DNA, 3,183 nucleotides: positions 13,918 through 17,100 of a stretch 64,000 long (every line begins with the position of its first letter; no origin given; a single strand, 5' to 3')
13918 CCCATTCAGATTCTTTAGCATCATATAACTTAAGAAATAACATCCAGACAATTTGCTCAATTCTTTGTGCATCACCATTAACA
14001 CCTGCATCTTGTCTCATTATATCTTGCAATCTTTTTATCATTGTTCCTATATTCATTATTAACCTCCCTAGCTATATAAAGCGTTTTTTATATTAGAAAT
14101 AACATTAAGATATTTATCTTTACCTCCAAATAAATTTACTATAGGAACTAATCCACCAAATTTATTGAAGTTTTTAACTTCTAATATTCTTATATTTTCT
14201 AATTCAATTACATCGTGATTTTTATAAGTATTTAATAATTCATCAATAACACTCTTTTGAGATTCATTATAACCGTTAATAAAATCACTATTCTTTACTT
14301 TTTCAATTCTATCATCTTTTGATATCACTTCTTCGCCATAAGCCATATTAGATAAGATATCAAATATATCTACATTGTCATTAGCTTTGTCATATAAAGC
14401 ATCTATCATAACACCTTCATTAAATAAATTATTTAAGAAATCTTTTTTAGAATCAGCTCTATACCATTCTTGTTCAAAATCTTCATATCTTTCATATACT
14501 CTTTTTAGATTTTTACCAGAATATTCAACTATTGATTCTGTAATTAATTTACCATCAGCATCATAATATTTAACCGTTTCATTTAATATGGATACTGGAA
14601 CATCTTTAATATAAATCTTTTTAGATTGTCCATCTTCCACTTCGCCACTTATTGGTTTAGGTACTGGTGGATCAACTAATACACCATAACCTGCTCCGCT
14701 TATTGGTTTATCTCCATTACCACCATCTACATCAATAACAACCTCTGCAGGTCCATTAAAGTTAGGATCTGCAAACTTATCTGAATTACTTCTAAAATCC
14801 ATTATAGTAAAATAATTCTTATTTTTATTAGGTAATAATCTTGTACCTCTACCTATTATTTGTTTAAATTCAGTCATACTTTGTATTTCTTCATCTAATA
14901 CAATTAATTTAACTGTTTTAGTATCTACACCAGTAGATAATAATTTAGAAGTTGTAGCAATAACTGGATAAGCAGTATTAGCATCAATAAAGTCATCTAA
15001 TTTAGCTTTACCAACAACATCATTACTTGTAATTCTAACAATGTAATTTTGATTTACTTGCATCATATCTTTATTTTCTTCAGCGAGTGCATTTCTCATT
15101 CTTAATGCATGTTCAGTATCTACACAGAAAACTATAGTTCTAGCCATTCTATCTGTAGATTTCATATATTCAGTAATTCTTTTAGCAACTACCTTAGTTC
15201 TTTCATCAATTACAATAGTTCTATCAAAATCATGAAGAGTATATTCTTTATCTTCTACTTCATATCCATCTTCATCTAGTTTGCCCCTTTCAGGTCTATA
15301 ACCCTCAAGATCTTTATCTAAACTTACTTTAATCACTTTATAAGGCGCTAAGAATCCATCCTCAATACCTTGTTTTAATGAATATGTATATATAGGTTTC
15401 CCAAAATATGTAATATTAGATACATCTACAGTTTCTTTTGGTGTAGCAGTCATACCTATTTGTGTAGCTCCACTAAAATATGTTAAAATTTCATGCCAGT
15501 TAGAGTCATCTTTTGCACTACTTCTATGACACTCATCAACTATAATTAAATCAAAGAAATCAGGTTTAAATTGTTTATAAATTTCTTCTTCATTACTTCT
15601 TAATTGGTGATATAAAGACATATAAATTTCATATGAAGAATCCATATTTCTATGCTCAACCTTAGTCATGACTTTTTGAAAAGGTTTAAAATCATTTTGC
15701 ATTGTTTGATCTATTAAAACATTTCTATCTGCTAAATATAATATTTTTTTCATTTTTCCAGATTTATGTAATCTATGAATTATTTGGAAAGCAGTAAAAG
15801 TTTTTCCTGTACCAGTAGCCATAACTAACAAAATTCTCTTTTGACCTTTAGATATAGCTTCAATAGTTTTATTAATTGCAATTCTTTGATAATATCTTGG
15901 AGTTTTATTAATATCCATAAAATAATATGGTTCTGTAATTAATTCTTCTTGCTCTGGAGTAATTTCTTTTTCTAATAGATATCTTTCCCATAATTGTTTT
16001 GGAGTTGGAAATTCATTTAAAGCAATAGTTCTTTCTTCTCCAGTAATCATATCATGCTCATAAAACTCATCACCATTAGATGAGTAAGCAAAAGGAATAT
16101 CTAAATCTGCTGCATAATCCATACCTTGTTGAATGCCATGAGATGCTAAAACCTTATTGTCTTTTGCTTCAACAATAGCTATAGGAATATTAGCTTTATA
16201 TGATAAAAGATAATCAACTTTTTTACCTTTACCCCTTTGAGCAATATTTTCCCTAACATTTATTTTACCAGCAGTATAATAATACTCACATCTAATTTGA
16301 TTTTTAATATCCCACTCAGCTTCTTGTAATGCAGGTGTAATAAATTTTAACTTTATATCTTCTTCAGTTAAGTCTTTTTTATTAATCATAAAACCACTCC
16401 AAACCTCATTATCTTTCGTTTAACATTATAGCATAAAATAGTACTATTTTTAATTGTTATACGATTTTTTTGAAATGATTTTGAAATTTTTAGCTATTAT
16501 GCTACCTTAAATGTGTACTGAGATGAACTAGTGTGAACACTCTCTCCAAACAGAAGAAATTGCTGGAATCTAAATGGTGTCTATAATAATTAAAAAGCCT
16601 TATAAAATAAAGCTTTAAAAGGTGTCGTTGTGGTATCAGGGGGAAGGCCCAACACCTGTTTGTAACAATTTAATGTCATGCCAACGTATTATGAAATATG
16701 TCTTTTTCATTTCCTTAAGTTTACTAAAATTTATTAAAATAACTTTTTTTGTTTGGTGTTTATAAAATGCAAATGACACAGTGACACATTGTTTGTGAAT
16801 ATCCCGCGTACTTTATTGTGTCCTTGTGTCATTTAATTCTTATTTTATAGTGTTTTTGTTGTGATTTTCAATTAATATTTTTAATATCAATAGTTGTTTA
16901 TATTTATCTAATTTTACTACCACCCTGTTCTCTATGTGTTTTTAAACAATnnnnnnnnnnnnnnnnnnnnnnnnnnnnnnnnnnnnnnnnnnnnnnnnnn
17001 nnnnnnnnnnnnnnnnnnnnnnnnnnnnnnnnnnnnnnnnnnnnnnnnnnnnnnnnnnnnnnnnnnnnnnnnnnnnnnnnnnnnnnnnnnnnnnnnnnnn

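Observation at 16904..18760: Compositionally foreign 618-aa gene with C-terminal Gp49/HigB-like RelE-fold domain beside hsdR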

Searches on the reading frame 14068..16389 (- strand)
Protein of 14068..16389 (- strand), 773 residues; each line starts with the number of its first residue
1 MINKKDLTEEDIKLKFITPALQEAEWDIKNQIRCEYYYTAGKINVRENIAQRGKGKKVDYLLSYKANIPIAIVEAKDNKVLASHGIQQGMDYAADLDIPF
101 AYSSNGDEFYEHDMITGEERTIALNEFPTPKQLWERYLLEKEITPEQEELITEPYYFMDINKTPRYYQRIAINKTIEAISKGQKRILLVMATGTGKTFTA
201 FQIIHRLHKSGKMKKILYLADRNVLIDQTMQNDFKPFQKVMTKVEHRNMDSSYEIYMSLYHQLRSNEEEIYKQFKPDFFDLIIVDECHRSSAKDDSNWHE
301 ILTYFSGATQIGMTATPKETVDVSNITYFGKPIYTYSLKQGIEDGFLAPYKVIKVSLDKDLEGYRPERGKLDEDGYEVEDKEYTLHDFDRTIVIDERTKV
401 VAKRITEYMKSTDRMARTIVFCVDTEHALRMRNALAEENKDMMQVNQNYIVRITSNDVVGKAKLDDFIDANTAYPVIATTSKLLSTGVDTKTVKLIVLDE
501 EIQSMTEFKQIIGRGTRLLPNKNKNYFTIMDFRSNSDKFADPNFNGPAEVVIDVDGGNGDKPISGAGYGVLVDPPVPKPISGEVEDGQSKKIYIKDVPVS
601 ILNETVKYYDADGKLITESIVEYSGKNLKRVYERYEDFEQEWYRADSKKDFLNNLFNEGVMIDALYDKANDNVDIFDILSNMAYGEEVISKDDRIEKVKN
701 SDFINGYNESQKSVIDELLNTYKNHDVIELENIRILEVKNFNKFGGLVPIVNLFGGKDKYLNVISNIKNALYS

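Call 5: search_protein_families(library=pfam, proteins=[window:14068-16389:-], max_evalue=0.01)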
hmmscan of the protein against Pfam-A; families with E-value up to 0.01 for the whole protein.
window:14068-16389:- (773 aa): 12 families
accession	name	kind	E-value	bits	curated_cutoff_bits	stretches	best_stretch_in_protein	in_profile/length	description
PF04851.21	ResIII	-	3e-45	154.5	22.5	1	162-318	2-163/164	Type III restriction enzyme, res subunit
PF18766.7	SWI2_SNF2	-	1.9e-22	80.5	26.7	1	167-351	1-189/221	SWI2/SNF2 ATPase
PF08463.15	EcoEI_R_C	-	3.2e-20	73.3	24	1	618-772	1-163/163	EcoEI R protein C-terminal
PF00270.35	DEAD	-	4.3e-16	59.5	26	1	174-321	6-164/167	DEAD/DEAH box helicase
PF13588.12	HSDR_N_2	-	3.7e-08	33.9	25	1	35-128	16-110/110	Type I restriction enzyme R protein N terminus (HSDR_N)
PF04313.20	HSDR_N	-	5e-08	33.5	25.1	1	7-119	2-197/198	Type I restriction enzyme R protein N terminus (HSDR_N)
PF13086.12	AAA_11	-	0.00017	21.9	27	1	168-237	6-75/257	AAA domain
PF00271.37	Helicase_C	-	0.0011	19.6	23.5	1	406-517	7-108/110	Helicase conserved C-terminal domain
PF09848.15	SLFN-g3_helicase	-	0.0013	18.5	24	1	191-297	9-98/354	Schlafen group 3, DNA/RNA helicase domain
PF13245.12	AAA_19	-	0.0023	18.5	25.1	0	182-287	10-99/134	AAA domain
PF13401.12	AAA_22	-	0.0064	17.2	27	0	183-303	5-109/130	AAA domain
PF00176.29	SNF2-rel_dom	-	0.0069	16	24.9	0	204-317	38-163/290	SNF2-related domain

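Call 6: search_protein_families(library=padloc, proteins=[window:14068-16389:-], max_evalue=0.01)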
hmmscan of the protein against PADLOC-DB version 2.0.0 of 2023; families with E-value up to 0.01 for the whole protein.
window:14068-16389:- (773 aa): 19 families
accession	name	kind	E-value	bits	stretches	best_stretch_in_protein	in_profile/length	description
PDLC03049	REase_I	-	2e-294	976.7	1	2-772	4-800/807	Type I restriction enzyme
PDLC03042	REase_I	-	2.8e-38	129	1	96-531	372-843/1170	Type I restriction enzyme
PDLC03047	REase_I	-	4e-35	118.9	1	47-541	229-731/1107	Type I restriction enzyme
PDLC03050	REase_I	-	2.3e-33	113.8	1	584-772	23-212/219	Type I restriction enzyme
PDLC02707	PbeA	-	1.9e-24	84.2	1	156-532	245-629/672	PbeA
PDLC02704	PbeA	-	5.9e-19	66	1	147-532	243-643/682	PbeA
PDLC03659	mREase_IV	-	7.3e-18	61.8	1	176-533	232-566/945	Type IV methyl-directed restriction enzyme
PDLC03048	REase_I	-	8.1e-13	45.4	1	150-429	239-517/976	Type I restriction enzyme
PDLC03045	REase_I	-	9.3e-13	45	1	188-364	289-480/995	Type I restriction enzyme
PDLC02703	PbeA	-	2.7e-12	44.1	1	176-537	255-618/626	PbeA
PDLC02706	PbeA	-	2.9e-12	44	1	147-352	255-473/722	PbeA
PDLC01763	Cas3b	-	9.1e-06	22.7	1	183-232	263-312/762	-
PDLC01439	typeIV_DinG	-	1.4e-05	22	1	162-239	14-85/575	CAS-IV-A; associated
PDLC04556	PDC-M27C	-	2.5e-05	20.8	1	186-251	57-121/892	-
PDLC03960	SngC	-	8.7e-05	19.4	0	174-228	31-87/720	-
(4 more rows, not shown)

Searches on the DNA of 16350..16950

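Call 85: search_rna_families(source=window, start=16350, end=16950, threshold=evalue, max_evalue=1)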
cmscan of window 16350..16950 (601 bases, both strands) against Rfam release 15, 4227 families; matches with E-value up to 1: 0.
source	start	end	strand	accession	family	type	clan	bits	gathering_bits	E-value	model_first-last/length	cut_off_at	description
